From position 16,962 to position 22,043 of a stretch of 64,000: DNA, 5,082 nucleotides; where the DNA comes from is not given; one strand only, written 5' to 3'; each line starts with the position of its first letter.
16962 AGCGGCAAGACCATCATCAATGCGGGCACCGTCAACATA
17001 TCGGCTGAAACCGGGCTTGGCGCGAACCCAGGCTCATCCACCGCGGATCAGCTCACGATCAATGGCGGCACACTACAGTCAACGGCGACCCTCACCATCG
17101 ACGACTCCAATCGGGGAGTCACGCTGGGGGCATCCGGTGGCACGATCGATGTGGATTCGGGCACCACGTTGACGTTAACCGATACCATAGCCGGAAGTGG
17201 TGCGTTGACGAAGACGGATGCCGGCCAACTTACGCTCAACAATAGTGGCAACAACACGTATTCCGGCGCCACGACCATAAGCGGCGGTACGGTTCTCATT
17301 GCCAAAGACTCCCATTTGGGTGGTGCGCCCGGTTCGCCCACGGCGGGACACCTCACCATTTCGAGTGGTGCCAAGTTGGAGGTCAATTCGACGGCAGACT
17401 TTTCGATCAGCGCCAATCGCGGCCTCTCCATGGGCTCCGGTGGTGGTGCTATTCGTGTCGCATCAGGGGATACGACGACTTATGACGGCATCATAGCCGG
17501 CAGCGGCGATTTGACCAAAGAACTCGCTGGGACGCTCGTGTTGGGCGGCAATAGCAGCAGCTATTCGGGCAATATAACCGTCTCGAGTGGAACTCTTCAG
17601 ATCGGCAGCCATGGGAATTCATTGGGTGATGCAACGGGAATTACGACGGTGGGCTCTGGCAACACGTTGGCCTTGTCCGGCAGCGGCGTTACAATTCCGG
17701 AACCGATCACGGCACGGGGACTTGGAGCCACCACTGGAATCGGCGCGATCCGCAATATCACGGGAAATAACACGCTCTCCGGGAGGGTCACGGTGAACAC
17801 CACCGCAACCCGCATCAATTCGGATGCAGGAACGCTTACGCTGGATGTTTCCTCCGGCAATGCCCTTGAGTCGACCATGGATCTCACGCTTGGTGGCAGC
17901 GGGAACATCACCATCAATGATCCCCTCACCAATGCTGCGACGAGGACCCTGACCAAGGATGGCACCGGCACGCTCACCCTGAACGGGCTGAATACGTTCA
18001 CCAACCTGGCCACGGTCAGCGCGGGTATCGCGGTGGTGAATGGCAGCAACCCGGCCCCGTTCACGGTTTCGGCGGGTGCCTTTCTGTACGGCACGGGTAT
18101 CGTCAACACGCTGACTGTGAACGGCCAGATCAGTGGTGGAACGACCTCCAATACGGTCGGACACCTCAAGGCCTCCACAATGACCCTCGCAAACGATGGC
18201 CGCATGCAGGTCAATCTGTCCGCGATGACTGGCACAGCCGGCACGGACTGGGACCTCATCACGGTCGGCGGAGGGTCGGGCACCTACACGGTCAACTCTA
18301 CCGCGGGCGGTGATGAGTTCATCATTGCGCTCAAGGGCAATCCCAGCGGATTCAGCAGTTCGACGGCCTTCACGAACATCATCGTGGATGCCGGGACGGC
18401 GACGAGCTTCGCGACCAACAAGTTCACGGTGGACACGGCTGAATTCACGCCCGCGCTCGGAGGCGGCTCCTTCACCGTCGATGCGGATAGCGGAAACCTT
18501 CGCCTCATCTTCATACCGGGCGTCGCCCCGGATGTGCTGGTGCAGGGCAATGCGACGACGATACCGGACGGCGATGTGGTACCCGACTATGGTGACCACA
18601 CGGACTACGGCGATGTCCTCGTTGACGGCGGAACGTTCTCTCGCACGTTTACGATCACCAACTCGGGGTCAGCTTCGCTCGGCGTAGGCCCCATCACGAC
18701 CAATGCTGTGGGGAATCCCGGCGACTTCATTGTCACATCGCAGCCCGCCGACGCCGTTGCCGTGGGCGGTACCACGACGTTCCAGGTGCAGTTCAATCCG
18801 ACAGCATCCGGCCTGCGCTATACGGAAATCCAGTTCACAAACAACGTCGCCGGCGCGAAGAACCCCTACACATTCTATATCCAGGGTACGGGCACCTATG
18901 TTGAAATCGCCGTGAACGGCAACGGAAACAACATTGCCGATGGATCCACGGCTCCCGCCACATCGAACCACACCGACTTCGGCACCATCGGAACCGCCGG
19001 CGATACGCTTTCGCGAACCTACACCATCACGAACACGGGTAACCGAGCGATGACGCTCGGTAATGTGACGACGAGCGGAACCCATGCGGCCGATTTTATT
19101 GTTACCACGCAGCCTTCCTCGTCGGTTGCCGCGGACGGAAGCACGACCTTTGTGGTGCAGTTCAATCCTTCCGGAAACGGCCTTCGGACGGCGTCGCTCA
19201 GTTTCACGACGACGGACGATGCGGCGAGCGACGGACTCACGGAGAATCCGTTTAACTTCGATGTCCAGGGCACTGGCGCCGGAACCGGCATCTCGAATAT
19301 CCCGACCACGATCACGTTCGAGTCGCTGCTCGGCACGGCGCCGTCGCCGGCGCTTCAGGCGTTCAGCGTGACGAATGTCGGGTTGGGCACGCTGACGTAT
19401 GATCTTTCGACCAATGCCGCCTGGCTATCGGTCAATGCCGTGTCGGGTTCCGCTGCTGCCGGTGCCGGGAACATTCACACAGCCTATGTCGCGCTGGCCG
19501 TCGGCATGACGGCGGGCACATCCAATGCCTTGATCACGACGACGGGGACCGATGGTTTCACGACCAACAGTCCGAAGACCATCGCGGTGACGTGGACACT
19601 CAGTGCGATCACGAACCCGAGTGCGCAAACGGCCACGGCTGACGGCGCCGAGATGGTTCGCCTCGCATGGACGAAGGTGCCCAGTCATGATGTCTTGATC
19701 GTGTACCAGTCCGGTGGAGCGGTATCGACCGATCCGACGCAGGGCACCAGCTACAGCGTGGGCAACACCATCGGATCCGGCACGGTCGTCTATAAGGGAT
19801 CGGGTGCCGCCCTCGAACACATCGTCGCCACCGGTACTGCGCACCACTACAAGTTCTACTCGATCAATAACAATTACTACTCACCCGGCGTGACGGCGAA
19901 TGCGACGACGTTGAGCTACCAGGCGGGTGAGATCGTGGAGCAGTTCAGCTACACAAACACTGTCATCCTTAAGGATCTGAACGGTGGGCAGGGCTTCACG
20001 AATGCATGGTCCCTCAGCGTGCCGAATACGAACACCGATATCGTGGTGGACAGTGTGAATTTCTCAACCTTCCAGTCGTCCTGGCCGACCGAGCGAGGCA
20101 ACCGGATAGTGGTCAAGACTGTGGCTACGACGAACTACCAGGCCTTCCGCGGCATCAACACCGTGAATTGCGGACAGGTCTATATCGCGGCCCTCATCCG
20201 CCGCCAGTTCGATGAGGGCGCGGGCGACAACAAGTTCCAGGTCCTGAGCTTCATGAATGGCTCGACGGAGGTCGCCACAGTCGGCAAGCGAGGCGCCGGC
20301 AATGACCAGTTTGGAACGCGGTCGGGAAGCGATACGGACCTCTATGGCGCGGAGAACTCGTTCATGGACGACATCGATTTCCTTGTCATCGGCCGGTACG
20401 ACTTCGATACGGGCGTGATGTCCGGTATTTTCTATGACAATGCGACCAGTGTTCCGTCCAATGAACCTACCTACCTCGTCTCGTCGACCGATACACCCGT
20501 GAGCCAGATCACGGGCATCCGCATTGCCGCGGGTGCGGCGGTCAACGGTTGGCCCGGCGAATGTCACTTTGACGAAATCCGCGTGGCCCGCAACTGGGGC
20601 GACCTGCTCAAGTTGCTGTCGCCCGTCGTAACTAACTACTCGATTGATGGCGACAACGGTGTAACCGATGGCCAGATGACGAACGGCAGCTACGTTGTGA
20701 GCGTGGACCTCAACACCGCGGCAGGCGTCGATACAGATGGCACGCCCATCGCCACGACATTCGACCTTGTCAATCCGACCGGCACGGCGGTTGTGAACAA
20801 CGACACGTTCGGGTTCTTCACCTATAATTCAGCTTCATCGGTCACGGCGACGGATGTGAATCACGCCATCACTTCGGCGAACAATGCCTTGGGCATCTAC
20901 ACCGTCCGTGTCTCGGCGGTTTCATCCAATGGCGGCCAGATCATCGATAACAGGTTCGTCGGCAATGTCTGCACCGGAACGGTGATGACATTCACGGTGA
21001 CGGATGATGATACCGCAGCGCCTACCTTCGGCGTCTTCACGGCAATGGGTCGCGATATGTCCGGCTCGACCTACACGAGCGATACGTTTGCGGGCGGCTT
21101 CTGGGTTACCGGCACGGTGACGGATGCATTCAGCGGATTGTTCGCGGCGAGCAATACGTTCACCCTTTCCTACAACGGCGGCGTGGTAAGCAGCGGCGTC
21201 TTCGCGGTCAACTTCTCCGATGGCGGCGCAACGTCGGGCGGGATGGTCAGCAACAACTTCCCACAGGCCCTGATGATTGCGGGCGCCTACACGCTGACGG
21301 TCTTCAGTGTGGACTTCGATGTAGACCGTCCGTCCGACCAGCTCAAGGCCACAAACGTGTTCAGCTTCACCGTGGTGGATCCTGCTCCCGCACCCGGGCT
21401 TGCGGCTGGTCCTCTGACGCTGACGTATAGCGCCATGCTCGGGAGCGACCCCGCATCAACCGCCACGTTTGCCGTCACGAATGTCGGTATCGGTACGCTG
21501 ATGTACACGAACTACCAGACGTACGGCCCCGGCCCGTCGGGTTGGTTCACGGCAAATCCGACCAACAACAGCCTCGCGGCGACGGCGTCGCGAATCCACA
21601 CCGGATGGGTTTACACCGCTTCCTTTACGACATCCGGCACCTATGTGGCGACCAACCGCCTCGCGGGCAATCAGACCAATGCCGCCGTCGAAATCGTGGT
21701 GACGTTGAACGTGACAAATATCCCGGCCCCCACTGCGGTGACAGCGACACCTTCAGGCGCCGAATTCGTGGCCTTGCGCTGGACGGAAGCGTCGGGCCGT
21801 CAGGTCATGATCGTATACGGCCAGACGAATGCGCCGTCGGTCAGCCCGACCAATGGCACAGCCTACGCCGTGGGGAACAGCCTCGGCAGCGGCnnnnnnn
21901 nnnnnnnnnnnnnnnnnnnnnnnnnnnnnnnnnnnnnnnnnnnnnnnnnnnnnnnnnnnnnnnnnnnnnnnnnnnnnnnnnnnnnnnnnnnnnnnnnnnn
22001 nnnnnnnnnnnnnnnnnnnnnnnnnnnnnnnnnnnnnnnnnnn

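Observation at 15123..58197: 43-kb locus of three tandem secreted mega-proteins plus a coupled small protein that together carry PLD(HKD), EEP and LTD/Calx-beta modules: a candidate undescribed cell-surface nuclease/adhesion system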

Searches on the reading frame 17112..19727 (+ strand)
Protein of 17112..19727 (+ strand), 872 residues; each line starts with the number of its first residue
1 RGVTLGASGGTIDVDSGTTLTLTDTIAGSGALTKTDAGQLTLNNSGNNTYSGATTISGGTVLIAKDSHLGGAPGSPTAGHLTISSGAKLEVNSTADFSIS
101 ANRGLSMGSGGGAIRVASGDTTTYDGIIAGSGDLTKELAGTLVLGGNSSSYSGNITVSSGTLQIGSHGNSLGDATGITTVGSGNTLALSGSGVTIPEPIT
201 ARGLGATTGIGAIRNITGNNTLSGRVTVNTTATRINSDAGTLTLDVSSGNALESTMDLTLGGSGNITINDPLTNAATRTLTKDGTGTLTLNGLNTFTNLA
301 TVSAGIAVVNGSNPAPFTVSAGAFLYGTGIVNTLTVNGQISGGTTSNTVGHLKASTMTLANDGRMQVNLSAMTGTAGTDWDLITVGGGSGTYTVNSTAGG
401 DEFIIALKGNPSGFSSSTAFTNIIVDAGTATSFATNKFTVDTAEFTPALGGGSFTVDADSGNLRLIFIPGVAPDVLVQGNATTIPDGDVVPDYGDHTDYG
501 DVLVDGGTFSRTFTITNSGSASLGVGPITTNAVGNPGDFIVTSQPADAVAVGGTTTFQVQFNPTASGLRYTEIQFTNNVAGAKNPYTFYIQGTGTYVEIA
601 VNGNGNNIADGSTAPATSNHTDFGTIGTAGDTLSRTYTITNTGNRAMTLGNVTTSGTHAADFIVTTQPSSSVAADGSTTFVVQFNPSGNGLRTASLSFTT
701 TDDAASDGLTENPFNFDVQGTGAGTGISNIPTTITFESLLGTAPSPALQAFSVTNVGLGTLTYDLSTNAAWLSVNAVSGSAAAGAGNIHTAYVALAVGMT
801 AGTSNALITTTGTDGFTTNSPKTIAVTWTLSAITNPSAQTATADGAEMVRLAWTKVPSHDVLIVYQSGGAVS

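Call 5: search_protein_families(library=pfam, proteins=[window:17112-19727:+], max_evalue=0.01)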
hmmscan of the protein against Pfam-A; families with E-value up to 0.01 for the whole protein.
window:17112-19727:+ (872 aa): 6 families
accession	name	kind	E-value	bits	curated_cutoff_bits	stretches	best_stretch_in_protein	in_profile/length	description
PF12951.13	PATR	-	9.4e-16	58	27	3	32-62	1-29/30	Passenger-associated-transport-repeat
PF22544.2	HYDIN_VesB_CFA65-like_Ig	-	7e-15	55.5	25.5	2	618-704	7-89/100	HYDIN/CFA65/VesB-like, Ig-like domain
PF07610.17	DUF1573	-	2.6e-13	50.2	26.1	2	618-703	5-86/98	Protein of unknown function (DUF1573)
PF15780.11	ASH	-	3.5e-07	30.7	27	1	622-700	15-90/98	Abnormal spindle-like microcephaly-assoc'd, ASPM-SPD-2-Hydin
PF22073.2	Cep192_D4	-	6.5e-05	23.5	35.5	0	622-701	12-95/112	Cep192 domain 4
PF19190.6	BACON_2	-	0.0003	21.1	25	1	747-788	19-59/94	Viral BACON domain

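Call 8: search_protein_families(library=ncbifam, proteins=[window:17112-19727:+], max_evalue=0.01)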
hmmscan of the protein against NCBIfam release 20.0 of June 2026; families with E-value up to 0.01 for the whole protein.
window:17112-19727:+ (872 aa): 4 families
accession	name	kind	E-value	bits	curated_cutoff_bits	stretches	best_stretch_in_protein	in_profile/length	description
NF012200.0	choice_anch_D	domain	7.6e-36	122.9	45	2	598-704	2-107/108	choice-of-anchor D domain-containing protein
TIGR02601.1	autotrns_rpt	repeat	3.3e-16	58.7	19.85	3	31-63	1-31/32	beta strand repeat protein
NF051851.1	AtpSerPepEprS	equivalog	0.00016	19.8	1700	1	279-372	451-544/988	autotransporter serine peptidase EprS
NF041425.1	OS_HP2_seleno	subfamily_domain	0.0013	19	100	0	628-694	12-73/98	OS_HP2 family (seleno)protein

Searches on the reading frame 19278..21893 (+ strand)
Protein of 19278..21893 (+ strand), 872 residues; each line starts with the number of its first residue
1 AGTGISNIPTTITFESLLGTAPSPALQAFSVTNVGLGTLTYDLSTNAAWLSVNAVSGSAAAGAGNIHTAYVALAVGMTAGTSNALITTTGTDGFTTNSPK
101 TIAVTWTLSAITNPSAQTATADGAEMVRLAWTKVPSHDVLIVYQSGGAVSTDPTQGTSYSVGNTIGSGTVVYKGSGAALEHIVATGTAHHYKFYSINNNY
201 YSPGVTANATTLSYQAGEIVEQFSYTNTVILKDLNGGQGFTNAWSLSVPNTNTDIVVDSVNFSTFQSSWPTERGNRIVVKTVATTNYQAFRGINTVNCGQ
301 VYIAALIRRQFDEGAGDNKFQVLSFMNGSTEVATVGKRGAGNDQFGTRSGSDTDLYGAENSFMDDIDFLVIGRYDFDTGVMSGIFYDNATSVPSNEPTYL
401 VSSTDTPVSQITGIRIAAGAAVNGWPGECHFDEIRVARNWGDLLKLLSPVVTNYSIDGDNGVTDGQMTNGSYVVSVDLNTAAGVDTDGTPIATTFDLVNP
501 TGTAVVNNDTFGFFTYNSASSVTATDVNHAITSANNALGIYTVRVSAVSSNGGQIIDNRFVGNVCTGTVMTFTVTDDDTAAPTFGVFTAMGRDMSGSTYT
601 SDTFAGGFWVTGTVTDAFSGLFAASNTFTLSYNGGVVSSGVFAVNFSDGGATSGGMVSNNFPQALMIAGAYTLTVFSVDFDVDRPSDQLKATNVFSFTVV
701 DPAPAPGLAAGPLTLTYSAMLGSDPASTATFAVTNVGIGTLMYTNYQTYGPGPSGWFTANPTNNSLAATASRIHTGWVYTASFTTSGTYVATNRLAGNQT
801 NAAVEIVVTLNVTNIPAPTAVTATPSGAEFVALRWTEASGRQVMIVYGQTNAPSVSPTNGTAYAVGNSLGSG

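Call 5: search_protein_families(library=pfam, proteins=[window:19278-21893:+], max_evalue=0.01)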
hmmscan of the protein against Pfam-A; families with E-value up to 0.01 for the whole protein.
window:19278-21893:+ (872 aa): 1 family
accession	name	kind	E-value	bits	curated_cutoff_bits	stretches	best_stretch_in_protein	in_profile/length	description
PF19190.6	BACON_2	-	0.00026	21.3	25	1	25-66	19-59/94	Viral BACON domain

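Call 8: search_protein_families(library=ncbifam, proteins=[window:19278-21893:+], max_evalue=0.01)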
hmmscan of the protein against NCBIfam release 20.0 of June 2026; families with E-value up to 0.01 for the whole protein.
window:19278-21893:+ (872 aa): 0 families
